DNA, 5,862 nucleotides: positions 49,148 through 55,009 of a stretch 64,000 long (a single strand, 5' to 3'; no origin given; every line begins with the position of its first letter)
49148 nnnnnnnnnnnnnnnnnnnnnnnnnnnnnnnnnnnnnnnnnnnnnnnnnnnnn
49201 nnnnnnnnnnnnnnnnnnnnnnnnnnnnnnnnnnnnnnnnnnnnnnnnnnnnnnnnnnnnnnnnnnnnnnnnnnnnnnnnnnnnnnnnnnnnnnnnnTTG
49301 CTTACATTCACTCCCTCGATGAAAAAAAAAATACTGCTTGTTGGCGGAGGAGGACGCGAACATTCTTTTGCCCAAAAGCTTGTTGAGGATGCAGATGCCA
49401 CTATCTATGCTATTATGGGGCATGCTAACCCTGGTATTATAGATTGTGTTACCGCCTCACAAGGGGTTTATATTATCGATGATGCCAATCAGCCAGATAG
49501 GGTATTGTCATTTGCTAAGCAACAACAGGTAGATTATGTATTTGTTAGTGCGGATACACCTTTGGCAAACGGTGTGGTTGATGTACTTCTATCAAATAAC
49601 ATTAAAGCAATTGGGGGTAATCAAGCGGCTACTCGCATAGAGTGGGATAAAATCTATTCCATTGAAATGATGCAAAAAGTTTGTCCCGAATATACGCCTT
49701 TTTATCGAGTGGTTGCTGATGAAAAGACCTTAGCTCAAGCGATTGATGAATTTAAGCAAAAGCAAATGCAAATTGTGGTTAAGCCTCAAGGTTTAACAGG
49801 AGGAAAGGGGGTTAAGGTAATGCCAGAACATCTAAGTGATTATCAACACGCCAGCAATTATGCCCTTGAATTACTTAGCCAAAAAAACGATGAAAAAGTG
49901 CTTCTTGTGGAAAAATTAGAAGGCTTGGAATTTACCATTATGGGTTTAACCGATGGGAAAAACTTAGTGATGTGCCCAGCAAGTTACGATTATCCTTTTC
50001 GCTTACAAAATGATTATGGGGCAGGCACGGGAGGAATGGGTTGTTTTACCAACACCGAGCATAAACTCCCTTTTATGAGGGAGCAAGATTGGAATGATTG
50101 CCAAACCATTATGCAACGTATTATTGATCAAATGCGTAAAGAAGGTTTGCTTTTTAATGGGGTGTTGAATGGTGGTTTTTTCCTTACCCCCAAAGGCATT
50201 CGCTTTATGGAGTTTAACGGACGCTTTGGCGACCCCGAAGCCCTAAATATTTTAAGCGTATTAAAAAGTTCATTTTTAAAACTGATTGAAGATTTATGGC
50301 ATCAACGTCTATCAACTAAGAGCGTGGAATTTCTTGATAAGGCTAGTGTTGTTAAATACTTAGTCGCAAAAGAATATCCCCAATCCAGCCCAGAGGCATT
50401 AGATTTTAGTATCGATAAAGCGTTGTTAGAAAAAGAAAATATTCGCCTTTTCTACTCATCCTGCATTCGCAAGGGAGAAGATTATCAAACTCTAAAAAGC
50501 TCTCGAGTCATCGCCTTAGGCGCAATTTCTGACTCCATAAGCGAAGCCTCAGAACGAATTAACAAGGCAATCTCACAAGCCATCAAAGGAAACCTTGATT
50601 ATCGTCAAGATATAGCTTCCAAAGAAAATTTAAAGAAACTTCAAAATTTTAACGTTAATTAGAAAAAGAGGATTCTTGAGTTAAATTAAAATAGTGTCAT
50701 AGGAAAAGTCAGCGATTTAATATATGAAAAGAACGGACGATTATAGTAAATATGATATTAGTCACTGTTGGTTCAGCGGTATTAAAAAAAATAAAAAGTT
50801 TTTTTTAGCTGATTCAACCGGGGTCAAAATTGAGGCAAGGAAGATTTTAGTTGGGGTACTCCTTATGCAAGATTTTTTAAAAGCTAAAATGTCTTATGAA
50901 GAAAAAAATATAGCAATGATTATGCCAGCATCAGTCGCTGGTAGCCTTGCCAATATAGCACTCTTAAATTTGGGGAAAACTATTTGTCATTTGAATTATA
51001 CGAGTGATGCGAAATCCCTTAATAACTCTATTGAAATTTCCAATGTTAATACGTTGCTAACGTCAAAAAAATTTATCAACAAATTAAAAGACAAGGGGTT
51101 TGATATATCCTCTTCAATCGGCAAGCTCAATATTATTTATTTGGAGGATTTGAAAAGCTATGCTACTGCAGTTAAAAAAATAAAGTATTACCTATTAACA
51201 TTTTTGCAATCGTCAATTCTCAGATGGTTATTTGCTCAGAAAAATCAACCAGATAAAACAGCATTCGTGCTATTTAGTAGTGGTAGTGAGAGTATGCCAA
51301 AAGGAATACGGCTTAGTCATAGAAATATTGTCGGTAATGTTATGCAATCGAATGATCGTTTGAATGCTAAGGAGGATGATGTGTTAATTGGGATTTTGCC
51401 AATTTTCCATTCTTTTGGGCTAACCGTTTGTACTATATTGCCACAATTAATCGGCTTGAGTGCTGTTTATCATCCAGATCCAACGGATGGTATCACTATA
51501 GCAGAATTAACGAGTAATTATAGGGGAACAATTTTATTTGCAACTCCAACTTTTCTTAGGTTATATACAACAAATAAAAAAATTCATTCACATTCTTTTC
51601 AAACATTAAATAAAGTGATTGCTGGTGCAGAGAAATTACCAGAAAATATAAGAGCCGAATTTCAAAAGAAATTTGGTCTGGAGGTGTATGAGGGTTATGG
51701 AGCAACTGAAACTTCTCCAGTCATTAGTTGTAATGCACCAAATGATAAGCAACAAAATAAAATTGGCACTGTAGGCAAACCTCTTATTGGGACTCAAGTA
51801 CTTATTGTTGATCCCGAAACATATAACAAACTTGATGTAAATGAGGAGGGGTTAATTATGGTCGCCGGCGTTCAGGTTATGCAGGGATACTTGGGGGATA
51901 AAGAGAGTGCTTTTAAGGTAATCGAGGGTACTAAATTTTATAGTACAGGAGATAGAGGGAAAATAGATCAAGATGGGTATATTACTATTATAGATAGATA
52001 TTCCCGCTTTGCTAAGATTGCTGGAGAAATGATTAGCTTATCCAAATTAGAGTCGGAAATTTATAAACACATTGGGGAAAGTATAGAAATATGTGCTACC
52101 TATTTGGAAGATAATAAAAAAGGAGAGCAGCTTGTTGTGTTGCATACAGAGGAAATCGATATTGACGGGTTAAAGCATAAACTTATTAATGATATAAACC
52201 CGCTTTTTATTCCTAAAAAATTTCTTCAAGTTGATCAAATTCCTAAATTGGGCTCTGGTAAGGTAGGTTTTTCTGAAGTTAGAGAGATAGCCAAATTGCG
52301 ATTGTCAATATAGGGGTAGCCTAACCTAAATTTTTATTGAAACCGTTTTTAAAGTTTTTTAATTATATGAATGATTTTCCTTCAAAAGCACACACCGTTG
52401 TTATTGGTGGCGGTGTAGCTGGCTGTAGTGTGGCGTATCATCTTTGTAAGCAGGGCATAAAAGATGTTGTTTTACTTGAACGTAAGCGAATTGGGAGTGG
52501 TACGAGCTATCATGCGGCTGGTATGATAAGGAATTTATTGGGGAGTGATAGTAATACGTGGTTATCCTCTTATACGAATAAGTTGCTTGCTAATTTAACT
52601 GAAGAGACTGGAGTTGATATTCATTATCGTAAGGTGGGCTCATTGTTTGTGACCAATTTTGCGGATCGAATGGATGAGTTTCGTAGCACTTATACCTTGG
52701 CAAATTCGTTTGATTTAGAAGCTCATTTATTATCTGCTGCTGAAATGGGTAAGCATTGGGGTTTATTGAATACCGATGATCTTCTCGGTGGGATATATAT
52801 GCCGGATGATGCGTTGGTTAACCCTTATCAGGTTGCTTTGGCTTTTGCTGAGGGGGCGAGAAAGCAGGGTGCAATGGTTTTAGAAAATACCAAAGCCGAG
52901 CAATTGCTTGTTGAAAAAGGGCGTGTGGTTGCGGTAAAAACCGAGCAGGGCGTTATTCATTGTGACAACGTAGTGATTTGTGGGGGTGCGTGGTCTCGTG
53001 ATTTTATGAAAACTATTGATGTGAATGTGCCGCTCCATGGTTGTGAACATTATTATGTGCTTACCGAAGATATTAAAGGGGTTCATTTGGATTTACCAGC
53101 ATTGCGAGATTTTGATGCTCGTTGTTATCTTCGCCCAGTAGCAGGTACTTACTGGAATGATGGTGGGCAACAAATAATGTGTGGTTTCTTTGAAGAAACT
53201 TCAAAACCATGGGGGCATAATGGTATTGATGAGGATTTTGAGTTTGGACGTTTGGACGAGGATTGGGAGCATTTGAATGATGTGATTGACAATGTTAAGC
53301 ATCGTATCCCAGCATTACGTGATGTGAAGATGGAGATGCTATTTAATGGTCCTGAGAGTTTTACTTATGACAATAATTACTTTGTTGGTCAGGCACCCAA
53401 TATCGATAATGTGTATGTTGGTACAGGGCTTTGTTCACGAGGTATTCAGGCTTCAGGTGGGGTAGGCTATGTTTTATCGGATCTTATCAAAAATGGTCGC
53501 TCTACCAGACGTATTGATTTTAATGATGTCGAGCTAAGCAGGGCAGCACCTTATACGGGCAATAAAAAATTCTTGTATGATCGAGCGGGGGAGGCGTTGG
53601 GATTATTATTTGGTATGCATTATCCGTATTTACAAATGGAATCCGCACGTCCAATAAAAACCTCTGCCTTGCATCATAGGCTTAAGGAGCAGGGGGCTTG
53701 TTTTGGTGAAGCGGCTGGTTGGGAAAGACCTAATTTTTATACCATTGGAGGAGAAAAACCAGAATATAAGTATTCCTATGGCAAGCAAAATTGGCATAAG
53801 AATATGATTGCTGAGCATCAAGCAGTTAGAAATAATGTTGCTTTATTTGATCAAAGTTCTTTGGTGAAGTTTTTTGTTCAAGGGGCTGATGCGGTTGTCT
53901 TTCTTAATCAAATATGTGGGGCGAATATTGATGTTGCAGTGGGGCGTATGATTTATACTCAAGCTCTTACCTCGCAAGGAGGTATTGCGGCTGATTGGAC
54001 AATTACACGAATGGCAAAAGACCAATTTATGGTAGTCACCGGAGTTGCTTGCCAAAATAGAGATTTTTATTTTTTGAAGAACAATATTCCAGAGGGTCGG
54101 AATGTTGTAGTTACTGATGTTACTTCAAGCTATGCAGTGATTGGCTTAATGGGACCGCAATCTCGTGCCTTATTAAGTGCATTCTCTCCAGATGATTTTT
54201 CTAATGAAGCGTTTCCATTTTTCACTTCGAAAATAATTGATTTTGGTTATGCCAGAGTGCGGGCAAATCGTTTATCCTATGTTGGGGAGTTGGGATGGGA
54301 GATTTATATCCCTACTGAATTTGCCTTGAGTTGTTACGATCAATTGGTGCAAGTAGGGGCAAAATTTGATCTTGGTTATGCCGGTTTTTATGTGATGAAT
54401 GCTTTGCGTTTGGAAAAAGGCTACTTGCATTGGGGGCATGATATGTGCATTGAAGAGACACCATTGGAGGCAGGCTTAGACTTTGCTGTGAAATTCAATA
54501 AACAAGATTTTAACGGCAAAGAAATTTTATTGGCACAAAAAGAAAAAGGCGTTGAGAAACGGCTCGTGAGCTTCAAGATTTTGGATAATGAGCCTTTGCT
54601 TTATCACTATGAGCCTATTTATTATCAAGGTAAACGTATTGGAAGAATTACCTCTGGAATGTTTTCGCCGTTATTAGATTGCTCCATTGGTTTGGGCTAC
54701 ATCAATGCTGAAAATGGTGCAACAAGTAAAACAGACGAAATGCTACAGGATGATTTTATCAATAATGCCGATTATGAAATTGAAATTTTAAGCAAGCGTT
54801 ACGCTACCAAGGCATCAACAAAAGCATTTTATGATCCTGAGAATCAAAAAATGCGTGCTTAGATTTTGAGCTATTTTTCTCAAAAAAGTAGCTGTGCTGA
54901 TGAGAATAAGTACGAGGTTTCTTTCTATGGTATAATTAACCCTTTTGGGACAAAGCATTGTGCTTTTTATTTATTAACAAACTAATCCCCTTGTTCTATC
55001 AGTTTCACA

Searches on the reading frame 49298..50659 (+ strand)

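Call 8: search_protein_families(library=pfam, proteins=[window:49298-50659:+], max_evalue=0.001)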
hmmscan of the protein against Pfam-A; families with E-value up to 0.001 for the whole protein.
window:49298-50659:+ (454 aa): 3 families
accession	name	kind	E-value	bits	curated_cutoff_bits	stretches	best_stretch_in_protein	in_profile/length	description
PF01071.24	GARS_A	-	6.9e-39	134.1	27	1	118-315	3-194/194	Phosphoribosylglycinamide synthetase, ATP-grasp (A) domain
PF02844.21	GARS_N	-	8.4e-20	71.8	29.5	1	11-115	2-100/100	Phosphoribosylglycinamide synthetase, N domain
PF02843.22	GARS_C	-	4.6e-10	40.1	34.8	1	351-442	2-92/92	Phosphoribosylglycinamide synthetase, C domain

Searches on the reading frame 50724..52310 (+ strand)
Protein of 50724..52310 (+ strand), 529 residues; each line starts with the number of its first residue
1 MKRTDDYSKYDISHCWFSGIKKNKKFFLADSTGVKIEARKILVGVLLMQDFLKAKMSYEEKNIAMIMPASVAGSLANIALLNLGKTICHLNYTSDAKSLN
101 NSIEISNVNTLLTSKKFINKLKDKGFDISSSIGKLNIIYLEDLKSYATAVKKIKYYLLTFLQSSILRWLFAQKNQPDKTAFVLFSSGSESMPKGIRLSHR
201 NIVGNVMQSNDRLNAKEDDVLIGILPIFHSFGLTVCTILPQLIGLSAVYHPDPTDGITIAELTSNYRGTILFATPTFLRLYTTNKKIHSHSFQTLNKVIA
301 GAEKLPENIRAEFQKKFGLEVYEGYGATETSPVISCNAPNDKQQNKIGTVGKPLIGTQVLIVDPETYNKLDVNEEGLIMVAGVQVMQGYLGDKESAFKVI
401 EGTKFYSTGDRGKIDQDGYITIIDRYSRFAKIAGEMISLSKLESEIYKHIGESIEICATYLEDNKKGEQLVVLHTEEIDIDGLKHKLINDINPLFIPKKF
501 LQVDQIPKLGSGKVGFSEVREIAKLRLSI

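Call 8: search_protein_families(library=pfam, proteins=[window:50724-52310:+], max_evalue=0.001)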
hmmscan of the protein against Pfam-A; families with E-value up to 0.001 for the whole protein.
window:50724-52310:+ (529 aa): 1 family
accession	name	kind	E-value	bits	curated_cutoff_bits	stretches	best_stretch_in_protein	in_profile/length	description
PF00501.34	AMP-binding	-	3.9e-57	194.2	29.9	1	60-390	46-384/384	AMP-binding enzyme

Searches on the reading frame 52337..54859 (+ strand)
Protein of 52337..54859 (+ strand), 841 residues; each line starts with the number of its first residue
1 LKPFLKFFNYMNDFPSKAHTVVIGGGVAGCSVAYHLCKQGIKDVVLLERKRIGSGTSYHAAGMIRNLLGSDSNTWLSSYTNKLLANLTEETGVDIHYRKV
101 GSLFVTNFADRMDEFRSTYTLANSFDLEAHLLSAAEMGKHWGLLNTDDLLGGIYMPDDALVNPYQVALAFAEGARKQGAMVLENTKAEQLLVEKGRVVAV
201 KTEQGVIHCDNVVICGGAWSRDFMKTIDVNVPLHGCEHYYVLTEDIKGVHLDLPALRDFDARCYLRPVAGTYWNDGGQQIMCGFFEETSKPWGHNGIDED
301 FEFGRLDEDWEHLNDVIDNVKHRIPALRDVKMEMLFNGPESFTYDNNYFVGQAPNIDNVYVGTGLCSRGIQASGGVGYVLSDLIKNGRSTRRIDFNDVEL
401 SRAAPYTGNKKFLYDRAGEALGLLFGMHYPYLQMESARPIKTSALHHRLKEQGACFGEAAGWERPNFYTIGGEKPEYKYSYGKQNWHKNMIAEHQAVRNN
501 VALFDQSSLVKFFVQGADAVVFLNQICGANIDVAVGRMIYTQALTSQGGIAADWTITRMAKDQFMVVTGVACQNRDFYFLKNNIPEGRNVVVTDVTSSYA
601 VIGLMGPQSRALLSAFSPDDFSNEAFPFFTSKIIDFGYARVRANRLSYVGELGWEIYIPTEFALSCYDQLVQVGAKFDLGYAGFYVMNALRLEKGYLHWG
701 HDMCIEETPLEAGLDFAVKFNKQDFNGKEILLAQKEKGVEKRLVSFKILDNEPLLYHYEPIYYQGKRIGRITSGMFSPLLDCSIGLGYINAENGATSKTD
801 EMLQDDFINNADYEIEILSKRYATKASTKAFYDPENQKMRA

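Call 9: search_protein_families(library=pfam, proteins=[window:52337-54859:+], max_evalue=0.001)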
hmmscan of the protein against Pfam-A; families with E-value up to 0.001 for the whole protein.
window:52337-54859:+ (841 aa): 12 families
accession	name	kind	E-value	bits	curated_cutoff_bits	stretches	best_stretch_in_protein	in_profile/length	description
PF01571.26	GCV_T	-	1.8e-75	254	25.6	1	445-717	1-255/255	Aminomethyltransferase folate-binding domain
PF01266.30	DAO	-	3.6e-67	227.8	27.9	1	20-383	2-353/353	FAD dependent oxidoreductase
PF08669.17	GCV_T_C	-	1e-17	64.2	25.9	1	741-833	1-80/80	Glycine cleavage T-protein C-terminal barrel domain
PF00890.30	FAD_binding_2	-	1.2e-11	44.9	20.4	1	20-221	2-206/414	FAD binding domain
PF16350.10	FAO_M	-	9.9e-10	38.9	27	1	392-443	5-56/56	FAD dependent oxidoreductase central domain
PF07992.20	Pyr_redox_2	-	3.2e-06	27.2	26.1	0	18-53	143-178/291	Pyridine nucleotide-disulphide oxidoreductase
PF13738.12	Pyr_redox_3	-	4e-06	26.7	30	0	21-54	1-34/305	Pyridine nucleotide-disulphide oxidoreductase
PF13450.12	NAD_binding_8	-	6.2e-06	26.8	21.9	1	22-58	1-36/68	NAD(P)-binding Rossmann-like domain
PF03486.20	HI0933_like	-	2.1e-05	24.6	50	0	19-106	2-104/244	HI0933-like protein Rossmann domain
PF13454.12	NAD_binding_9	-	0.00028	21.3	21.8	0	21-61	1-44/155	FAD-NAD(P)-binding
PF01134.28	GIDA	-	0.0004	20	22.1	0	21-47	3-28/391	Glucose inhibited division protein A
PF01494.25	FAD_binding_3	-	0.00087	19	22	0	18-52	2-35/349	FAD binding domain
